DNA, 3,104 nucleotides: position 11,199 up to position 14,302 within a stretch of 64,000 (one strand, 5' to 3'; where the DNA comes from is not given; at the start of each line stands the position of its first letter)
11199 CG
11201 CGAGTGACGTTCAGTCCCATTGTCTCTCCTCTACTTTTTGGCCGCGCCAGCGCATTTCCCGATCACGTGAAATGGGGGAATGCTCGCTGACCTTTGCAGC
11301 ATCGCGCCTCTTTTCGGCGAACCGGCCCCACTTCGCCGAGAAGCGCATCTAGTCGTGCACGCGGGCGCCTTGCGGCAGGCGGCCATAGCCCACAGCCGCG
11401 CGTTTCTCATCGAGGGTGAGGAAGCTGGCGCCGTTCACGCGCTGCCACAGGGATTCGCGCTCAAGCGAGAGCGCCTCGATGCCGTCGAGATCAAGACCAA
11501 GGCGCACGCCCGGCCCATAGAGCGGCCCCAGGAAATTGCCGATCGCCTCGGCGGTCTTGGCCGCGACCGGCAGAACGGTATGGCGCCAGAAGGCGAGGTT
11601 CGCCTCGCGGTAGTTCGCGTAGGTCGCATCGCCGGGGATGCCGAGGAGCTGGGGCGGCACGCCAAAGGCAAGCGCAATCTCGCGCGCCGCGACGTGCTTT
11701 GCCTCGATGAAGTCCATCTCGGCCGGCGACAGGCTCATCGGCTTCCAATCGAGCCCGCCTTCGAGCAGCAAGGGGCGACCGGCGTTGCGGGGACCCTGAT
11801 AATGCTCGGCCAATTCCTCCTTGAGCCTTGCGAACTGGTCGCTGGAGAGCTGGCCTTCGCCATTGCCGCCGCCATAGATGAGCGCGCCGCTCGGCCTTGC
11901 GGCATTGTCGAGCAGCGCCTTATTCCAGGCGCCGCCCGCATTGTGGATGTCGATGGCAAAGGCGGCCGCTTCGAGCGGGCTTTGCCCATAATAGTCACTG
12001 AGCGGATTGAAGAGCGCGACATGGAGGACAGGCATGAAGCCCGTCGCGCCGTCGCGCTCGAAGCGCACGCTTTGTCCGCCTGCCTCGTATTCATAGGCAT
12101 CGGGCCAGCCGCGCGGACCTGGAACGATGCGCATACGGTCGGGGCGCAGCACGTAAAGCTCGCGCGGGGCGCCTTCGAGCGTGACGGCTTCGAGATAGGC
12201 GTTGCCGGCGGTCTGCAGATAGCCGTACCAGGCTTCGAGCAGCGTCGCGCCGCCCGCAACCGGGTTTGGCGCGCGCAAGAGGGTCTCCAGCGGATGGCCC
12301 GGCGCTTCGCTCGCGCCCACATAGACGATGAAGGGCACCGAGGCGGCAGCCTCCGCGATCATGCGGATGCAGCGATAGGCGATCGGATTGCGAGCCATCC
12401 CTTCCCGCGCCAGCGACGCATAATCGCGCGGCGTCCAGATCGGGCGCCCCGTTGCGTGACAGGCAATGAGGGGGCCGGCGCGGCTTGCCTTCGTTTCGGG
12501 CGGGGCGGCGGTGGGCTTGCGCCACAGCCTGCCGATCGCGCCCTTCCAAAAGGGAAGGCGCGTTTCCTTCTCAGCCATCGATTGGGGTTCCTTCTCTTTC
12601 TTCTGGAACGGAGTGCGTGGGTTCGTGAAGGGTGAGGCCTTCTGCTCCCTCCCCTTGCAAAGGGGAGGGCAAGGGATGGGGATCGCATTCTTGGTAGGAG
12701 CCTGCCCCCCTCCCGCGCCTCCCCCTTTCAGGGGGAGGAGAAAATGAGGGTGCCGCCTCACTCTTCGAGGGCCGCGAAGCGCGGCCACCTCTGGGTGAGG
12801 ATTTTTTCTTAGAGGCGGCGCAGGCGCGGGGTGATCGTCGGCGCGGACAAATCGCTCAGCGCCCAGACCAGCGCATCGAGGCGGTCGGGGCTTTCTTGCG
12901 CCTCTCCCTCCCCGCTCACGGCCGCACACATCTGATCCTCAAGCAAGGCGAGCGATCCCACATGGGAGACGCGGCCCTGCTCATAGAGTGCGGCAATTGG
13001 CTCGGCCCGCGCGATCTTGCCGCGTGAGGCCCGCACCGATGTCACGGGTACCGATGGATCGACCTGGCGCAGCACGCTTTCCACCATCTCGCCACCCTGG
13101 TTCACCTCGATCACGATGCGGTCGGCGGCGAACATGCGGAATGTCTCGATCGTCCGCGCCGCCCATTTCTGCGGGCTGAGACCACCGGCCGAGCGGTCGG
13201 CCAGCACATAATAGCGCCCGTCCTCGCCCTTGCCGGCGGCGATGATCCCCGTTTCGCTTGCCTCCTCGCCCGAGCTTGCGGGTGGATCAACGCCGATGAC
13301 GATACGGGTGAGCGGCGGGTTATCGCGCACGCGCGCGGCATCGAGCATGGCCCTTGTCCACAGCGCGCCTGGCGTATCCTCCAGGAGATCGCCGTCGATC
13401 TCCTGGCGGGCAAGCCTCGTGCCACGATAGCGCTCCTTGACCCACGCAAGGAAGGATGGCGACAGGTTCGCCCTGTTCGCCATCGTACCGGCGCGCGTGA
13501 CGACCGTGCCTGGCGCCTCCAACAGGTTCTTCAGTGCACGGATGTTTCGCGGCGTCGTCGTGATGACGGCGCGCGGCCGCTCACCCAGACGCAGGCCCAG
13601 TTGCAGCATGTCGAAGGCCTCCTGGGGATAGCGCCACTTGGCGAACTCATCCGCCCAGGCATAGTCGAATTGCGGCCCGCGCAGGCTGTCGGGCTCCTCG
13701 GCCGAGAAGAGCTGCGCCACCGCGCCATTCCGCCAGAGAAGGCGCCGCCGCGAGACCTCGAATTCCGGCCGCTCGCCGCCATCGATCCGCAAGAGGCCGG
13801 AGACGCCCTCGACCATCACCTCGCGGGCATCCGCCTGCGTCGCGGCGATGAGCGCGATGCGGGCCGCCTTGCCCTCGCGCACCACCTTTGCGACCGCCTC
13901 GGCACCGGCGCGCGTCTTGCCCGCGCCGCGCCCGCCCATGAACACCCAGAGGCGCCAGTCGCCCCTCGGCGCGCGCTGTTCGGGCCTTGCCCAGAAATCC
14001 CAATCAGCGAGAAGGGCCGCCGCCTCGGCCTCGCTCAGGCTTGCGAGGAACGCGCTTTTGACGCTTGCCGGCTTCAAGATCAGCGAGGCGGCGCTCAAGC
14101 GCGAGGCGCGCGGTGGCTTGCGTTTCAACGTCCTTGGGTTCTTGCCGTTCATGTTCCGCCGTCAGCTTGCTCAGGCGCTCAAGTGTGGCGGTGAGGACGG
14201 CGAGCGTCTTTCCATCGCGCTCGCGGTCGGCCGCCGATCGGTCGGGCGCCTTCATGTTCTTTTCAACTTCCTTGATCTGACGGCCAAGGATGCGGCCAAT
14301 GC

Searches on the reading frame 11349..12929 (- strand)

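Call 37: search_protein_families(library=pfam, proteins=[window:11349-12929:-], max_evalue=0.001)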
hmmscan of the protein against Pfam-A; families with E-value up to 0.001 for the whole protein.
window:11349-12929:- (526 aa): 1 family
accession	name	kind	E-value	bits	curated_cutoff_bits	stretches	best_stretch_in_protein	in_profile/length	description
PF04860.17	Phage_portal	-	7.8e-84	282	39.1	1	183-513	2-320/321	Phage portal protein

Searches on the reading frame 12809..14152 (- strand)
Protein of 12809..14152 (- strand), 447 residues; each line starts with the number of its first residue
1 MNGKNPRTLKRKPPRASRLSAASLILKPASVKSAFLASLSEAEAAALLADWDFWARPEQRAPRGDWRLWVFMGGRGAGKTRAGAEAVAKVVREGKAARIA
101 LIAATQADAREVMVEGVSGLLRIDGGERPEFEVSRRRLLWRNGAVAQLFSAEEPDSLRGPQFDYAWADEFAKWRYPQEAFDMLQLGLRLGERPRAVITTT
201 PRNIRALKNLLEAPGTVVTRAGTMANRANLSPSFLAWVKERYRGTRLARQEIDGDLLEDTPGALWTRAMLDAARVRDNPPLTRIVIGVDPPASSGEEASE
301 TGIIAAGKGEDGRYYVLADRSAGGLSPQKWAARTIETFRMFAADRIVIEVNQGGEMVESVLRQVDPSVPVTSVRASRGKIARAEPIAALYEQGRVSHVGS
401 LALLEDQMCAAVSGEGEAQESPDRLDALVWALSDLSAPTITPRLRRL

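Call 37: search_protein_families(library=pfam, proteins=[window:12809-14152:-], max_evalue=0.001)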
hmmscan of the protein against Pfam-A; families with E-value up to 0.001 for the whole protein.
window:12809-14152:- (447 aa): 2 families
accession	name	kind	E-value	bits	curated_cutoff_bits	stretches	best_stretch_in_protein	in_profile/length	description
PF03237.21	Terminase_6N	-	5.9e-27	95.2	22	1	71-270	2-213/215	Terminase large subunit, T4likevirus-type, N-terminal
PF17289.8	Terminase_6C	-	1.3e-21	77.6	22.6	1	286-433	1-153/155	Terminase RNaseH-like domain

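Call 62: find_related_loci(query=window:12809-14152:-, collection=viral_contigs, flank=2500)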
Query window:12809-14152:- (447 aa) in viral_contigs; peptide patterns used: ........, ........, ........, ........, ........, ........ (x = any residue, [..] = any of these).
271 stretches matched a pattern; 269 encode a relative of the query (tblastn E <= 1e-3); the best 80 are kept; 80 distinct loci.
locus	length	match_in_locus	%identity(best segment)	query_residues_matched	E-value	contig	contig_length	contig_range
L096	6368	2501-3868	54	3-447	3e-154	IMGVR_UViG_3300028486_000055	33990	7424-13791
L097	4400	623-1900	57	20-447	5e-152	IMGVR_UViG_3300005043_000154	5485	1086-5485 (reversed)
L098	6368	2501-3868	53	3-447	1e-150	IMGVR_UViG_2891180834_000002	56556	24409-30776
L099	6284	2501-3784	55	22-447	1e-150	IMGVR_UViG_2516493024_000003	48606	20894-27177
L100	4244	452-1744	55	14-447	2e-147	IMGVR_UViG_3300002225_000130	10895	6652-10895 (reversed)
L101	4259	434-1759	55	2-447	1e-146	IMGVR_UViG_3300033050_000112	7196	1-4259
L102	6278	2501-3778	58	40-445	3e-145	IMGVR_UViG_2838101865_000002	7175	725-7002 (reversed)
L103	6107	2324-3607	56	21-447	1e-144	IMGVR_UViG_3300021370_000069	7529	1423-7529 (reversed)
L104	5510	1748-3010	57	35-447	4e-144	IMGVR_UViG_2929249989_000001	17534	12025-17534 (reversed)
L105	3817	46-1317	56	21-447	5e-145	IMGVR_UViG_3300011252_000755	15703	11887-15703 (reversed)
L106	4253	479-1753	56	20-447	4e-141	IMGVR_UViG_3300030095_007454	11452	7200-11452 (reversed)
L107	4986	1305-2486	57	20-414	5e-140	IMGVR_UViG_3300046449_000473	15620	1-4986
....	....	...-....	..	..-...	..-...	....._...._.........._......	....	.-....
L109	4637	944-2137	56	50-445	6e-140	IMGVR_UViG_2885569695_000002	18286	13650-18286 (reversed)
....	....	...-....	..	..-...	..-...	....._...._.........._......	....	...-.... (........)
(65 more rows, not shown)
